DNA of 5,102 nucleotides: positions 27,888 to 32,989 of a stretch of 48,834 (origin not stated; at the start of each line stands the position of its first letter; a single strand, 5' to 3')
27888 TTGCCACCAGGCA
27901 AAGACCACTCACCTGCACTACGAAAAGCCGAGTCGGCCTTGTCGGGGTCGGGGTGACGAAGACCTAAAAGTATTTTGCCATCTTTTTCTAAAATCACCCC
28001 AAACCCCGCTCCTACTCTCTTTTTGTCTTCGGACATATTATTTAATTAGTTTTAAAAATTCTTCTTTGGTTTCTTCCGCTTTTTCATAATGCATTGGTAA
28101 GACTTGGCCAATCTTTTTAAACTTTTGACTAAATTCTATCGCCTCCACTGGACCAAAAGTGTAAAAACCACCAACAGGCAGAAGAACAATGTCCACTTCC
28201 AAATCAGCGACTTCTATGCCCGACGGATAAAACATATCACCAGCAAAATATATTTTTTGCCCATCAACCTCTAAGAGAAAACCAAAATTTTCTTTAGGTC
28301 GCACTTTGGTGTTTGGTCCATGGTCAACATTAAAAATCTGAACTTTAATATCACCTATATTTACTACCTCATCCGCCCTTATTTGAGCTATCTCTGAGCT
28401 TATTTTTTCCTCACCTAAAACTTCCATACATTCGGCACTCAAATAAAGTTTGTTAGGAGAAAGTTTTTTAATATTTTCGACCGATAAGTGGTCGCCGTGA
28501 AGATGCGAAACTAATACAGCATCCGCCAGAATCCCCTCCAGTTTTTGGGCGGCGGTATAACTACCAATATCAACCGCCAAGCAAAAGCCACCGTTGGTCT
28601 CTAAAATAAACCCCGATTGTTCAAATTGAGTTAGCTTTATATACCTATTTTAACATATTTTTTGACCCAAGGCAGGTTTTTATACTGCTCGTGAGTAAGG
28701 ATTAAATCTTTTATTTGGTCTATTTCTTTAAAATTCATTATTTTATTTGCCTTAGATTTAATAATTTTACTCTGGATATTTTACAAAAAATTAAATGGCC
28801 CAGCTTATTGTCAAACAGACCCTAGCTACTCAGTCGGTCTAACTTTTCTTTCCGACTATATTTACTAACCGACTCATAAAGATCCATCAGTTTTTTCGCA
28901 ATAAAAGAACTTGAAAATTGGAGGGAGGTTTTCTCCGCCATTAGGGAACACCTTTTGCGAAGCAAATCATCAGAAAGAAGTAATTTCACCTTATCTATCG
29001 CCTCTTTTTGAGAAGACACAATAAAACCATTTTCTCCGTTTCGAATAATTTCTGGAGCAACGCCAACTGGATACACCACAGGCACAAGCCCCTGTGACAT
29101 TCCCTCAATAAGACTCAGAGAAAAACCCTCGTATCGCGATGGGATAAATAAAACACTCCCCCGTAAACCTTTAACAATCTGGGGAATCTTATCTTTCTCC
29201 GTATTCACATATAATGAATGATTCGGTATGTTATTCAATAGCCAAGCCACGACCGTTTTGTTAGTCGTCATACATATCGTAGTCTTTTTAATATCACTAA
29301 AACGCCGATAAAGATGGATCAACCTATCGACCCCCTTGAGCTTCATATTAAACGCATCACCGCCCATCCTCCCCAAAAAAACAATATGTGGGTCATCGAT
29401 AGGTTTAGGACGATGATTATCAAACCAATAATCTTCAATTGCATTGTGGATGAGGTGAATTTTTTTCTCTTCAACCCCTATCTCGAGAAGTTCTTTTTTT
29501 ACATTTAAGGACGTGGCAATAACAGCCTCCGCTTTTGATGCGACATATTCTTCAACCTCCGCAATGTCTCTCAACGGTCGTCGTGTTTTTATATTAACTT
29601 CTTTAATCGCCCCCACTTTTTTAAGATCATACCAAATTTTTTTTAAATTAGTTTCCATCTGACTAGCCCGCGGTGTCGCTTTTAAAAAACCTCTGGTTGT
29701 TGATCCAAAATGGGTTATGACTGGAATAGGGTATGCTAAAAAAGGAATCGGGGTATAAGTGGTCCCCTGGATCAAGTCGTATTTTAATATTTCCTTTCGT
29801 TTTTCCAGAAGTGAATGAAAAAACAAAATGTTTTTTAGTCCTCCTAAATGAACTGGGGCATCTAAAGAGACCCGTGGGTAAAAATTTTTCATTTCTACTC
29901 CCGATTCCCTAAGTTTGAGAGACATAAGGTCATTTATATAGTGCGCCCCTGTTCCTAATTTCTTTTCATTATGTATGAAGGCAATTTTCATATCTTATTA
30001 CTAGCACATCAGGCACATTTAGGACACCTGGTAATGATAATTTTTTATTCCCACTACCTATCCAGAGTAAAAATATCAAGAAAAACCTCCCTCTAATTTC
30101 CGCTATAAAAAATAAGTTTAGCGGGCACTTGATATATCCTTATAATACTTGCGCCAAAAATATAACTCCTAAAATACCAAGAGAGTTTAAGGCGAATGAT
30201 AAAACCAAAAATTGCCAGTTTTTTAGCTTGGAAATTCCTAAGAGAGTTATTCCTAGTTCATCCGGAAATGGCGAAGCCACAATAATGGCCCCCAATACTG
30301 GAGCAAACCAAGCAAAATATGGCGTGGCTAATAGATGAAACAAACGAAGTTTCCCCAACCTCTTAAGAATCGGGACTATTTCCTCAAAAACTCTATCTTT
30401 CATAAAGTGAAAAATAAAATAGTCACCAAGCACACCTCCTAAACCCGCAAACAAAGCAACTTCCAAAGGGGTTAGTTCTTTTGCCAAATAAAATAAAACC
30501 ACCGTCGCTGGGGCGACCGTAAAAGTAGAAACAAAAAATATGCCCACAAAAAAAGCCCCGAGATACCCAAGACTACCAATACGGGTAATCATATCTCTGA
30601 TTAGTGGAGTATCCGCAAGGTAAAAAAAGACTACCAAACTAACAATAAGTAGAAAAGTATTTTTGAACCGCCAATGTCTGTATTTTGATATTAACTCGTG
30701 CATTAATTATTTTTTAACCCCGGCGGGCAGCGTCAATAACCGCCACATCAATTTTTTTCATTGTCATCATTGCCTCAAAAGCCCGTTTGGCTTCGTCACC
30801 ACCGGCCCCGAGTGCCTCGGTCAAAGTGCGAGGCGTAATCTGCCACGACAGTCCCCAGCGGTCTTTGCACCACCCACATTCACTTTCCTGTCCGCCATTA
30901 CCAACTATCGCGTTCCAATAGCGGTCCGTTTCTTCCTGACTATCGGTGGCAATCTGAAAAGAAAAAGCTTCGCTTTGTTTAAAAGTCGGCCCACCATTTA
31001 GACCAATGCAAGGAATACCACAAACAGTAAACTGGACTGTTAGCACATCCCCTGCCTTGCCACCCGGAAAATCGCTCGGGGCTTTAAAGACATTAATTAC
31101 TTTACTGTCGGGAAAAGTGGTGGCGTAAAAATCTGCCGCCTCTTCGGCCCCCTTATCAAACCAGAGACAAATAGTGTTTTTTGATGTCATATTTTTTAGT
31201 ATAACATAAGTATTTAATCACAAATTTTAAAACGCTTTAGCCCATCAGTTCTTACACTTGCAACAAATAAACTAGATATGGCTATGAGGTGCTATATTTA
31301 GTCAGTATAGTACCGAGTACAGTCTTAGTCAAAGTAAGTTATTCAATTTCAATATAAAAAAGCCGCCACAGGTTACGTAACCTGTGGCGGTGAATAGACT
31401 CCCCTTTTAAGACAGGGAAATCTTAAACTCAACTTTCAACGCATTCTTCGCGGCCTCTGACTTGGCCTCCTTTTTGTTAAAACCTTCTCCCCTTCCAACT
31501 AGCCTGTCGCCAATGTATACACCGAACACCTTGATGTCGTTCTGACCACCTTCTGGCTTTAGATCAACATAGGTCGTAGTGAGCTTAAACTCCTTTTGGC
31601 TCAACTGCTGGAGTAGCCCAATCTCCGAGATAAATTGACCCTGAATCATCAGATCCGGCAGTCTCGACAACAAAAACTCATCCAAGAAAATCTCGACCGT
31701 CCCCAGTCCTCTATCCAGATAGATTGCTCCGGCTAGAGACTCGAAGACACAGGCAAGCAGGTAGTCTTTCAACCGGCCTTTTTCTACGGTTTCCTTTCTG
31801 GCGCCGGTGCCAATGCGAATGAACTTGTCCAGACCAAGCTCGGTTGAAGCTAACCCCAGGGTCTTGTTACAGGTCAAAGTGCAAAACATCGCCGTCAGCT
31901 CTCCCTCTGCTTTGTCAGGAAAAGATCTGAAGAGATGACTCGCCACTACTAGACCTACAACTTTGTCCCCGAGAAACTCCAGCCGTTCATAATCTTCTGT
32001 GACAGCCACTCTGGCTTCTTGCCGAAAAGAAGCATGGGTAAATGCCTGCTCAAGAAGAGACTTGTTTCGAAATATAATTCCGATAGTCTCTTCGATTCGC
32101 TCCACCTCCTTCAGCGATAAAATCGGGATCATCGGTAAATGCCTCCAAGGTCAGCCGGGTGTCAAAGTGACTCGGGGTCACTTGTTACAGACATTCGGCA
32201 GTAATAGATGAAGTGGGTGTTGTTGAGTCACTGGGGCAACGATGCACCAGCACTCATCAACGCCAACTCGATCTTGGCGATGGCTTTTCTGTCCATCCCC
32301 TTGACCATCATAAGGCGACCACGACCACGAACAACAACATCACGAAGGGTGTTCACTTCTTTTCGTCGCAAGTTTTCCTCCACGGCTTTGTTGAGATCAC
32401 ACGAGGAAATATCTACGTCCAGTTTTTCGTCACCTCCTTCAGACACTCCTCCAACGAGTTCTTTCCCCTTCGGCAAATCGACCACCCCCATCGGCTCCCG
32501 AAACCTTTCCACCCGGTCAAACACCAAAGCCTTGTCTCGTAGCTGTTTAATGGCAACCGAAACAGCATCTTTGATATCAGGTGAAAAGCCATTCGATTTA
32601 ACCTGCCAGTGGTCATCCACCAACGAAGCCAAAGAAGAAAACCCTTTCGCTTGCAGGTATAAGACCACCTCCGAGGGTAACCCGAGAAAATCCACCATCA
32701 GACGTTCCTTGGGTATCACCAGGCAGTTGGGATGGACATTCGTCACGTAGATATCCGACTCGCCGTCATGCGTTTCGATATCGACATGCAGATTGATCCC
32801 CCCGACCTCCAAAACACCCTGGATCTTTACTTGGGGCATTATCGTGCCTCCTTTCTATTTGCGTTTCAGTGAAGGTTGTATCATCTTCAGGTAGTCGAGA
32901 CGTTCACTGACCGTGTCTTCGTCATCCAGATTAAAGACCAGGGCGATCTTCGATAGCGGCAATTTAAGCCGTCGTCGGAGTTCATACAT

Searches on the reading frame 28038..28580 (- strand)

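Call 9: search_protein_families(library=pfam, proteins=[window:28038-28580:-], max_evalue=0.01)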
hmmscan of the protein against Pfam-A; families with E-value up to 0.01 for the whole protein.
window:28038-28580:- (180 aa): 3 families
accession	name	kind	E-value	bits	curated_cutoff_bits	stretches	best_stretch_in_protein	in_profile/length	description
PF13483.12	Lactamase_B_3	-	6.9e-20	72.1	24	1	7-164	25-160/160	Beta-lactamase superfamily domain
PF12706.13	Lactamase_B_2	-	3.5e-16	59.9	27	1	19-165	31-200/200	Beta-lactamase superfamily domain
PF00753.33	Lactamase_B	-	2.9e-05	24.6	22.7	1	20-157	45-184/196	Metallo-beta-lactamase superfamily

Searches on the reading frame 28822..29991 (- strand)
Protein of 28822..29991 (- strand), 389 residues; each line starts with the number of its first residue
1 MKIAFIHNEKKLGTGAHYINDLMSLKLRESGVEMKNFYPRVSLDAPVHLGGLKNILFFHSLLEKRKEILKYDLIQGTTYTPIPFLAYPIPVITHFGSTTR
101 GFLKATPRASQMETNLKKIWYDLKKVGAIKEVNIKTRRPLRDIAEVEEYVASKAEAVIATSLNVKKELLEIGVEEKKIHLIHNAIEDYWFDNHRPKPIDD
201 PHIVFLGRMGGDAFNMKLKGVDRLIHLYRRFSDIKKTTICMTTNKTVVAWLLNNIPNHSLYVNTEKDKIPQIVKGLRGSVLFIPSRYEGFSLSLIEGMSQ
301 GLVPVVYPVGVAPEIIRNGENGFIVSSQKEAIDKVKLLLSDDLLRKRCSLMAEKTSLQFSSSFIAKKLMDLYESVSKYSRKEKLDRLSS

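Call 9: search_protein_families(library=pfam, proteins=[window:28822-29991:-], max_evalue=0.01)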
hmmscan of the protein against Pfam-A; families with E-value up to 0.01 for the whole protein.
window:28822-29991:- (389 aa): 5 families
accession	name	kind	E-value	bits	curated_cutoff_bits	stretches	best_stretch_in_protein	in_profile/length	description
PF00534.26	Glycos_transf_1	-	1.7e-16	60.7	26.4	1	219-353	28-170/172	Glycosyl transferases group 1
PF13692.12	Glyco_trans_1_4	-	2.2e-12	47.9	27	1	201-341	2-142/142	Glycosyl transferases group 1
PF13439.12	Glyco_transf_4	-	1.9e-08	34.9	28.5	1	40-186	43-167/170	Glycosyltransferase Family 4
PF20706.3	GT4-conflict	-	0.00033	20.2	26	1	141-306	134-309/385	Family 4 Glycosyltransferase in conflict systems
PF13579.12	Glyco_trans_4_4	-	0.0054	17.5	29.7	1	137-183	113-157/158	Glycosyl transferase 4-like domain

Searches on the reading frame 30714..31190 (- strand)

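Call 9: search_protein_families(library=pfam, proteins=[window:30714-31190:-], max_evalue=0.01)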
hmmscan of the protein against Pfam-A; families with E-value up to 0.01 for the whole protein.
window:30714-31190:- (158 aa): 1 family
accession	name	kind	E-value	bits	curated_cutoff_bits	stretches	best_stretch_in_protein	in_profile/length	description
PF06983.19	3-dmu-9_3-mt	-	1.1e-48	165.1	24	1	4-119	2-116/116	3-demethylubiquinone-9 3-methyltransferase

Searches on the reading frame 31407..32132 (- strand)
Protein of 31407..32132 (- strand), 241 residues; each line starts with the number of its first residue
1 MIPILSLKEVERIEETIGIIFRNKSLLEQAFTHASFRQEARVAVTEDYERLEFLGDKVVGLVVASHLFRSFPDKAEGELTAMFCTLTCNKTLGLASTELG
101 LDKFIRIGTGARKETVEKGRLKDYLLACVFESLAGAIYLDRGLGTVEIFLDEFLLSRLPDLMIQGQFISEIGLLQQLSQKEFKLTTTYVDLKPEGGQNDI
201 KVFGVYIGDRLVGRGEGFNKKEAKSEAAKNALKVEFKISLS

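Call 9: search_protein_families(library=pfam, proteins=[window:31407-32132:-], max_evalue=0.01)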
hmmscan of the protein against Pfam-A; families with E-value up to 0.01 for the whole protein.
window:31407-32132:- (241 aa): 4 families
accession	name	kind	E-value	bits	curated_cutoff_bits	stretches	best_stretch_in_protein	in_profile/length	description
PF14622.11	Ribonucleas_3_3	-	2.4e-26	92.9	35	1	23-157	1-127/128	Ribonuclease-III-like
PF00636.31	Ribonuclease_3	-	1.3e-22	81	27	1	49-142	1-102/102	Ribonuclease III domain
PF00035.32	dsrm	-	3.8e-10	40.6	23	1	172-233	3-64/66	Double-stranded RNA binding motif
PF22935.1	RM44_endonuclase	-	0.0019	18.7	27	1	22-127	18-134/139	Large ribosomal subunit protein mL44, endonuclease domain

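Call 107: find_encoding_contigs(protein=window:31407-32132:-, flank=10000, max_places=4)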
Protein window:31407-32132:- (241 aa): 1 contig read that carries it; 1 place shown.
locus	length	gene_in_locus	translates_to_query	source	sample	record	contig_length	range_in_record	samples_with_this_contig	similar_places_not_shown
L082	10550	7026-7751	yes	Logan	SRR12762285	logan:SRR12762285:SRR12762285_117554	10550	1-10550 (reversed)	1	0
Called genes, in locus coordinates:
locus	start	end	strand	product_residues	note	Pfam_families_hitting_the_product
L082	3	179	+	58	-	?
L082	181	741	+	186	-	-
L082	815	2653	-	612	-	PF00270:DEAD, PF04851:ResIII, PF18766:SWI2_SNF2, PF00271:Helicase_C, PF18780:HNH_repeat (weak)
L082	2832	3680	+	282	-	PF02195:ParB_N, PF17762:HTH_ParB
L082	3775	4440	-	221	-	-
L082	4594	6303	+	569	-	PF03118:RNA_pol_A_CTD (faint), PF04542:Sigma70_r2, PF04539:Sigma70_r3 (weak), PF04545:Sigma70_r4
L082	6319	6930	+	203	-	-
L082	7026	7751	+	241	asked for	PF14622:Ribonucleas_3_3, PF00636:Ribonuclease_3, PF00035:dsrm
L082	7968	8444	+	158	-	PF06983:3-dmu-9_3-mt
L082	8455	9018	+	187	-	-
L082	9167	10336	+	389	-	PF13439:Glyco_transf_4, PF00534:Glycos_transf_1, PF13692:Glyco_trans_1_4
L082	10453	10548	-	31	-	?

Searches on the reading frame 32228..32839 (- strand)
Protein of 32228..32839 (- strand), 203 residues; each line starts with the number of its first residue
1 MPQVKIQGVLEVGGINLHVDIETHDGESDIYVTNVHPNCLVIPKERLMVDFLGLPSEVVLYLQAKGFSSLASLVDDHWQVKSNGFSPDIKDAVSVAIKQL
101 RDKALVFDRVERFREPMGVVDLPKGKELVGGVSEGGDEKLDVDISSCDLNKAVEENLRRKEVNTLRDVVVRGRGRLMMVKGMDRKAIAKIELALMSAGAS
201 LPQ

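Call 3: search_protein_families(library=pfam, proteins=[window:32228-32839:-], max_evalue=1)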
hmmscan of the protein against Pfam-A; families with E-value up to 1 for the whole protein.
window:32228-32839:- (203 aa): 2 families
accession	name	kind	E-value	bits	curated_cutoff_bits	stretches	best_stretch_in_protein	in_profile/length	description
PF03118.21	RNA_pol_A_CTD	-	0.034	14.3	23.8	1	138-194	9-65/67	Bacterial RNA polymerase, alpha chain C terminal domain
PF09170.16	STN1_2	-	0.2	12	27.2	1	75-120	48-93/167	CST, complex subunit STN1, C terminal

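Call 4: search_protein_families(library=ncbifam, proteins=[window:32228-32839:-], max_evalue=1)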
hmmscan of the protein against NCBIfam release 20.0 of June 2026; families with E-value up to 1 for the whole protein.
window:32228-32839:- (203 aa): 5 families
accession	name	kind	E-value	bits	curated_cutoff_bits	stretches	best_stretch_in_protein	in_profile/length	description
NF003519.0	PRK05182.2-5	equivalog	8e-05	21.7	277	1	89-201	208-314/320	DNA-directed RNA polymerase subunit alpha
TIGR02027.1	rpoA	equivalog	0.00033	19.9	227.8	1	88-201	188-295/298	DNA-directed RNA polymerase subunit alpha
NF003518.0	PRK05182.2-4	equivalog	0.0012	18.1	523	1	132-201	238-308/312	DNA-directed RNA polymerase subunit alpha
NF003515.0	PRK05182.2-1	equivalog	0.004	16.5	406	1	89-201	206-310/314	DNA-directed RNA polymerase subunit alpha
NF003514.0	PRK05182.1-4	equivalog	0.023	13.3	434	1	137-201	244-308/338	DNA-directed RNA polymerase subunit alpha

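Call 102: search_protein_families(library=padloc, proteins=[window:32228-32839:-], max_evalue=0.001)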
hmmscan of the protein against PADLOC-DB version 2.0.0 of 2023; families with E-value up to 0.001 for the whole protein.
window:32228-32839:- (203 aa): 0 families

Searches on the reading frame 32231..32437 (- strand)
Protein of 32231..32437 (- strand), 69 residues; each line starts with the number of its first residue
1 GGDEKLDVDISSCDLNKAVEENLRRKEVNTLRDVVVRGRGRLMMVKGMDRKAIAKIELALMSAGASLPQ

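Call 40: search_solved_structures(query=A7, max_evalue=1, show_alignments=1)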
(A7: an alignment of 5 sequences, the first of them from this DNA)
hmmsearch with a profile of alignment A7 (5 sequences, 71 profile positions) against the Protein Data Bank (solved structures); distinct sequences matched with E-value up to 1: 39.
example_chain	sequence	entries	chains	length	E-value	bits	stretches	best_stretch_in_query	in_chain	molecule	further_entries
1doq_A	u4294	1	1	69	3.5e-05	26.9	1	4-69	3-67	RNA POLYMERASE ALPHA SUBUNIT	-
1i6v_A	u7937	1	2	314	0.00023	24.3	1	2-69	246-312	DNA-DIRECTED RNA POLYMERASE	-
5tjg_A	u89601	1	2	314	0.00023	24.3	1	2-69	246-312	DNA-directed RNA polymerase subunit alpha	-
1l9u_A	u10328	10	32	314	0.00023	24.2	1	2-69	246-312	RNA POLYMERASE, ALPHA SUBUNIT | DNA-directed RNA polymerase alpha chain | DNA-directed RNA polymerase subunit alpha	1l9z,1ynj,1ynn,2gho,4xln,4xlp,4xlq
1hqm_A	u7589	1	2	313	0.00023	24.2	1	2-69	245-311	DNA-directed RNA polymerase subunit alpha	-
1iw7_A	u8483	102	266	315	0.00047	23.3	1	3-69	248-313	RNA polymerase alpha subunit | DNA-directed RNA polymerase alpha chain | DNA-directed RNA polymerase subunit alpha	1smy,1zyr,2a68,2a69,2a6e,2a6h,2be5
8i23_A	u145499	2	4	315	0.00048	23.3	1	4-70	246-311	DNA-directed RNA polymerase subunit alpha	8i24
4mq9_A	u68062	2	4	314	0.0005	23.2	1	3-69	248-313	DNA-directed RNA polymerase subunit alpha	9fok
5vi8_T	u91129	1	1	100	0.0019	21.4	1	11-69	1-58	DNA-directed RNA polymerase subunit alpha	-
5tw1_A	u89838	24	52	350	0.009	19.2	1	11-69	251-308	DNA-directed RNA polymerase subunit alpha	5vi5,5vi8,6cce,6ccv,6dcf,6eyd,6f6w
6fbv_A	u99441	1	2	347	0.0092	19.1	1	11-69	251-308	DNA-directed RNA polymerase subunit alpha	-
10mi_A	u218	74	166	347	0.0092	19.1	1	11-69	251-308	DNA-directed RNA polymerase subunit alpha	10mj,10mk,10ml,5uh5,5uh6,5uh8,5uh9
6dv9_A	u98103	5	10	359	0.0098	19.1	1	11-69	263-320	DNA-directed RNA polymerase subunit alpha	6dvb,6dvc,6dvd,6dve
5zx2_A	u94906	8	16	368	0.01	19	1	11-69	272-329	DNA-directed RNA polymerase subunit alpha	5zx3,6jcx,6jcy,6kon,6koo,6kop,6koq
3gfk_B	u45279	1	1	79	0.013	18.7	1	4-67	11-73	DNA-directed RNA polymerase subunit alpha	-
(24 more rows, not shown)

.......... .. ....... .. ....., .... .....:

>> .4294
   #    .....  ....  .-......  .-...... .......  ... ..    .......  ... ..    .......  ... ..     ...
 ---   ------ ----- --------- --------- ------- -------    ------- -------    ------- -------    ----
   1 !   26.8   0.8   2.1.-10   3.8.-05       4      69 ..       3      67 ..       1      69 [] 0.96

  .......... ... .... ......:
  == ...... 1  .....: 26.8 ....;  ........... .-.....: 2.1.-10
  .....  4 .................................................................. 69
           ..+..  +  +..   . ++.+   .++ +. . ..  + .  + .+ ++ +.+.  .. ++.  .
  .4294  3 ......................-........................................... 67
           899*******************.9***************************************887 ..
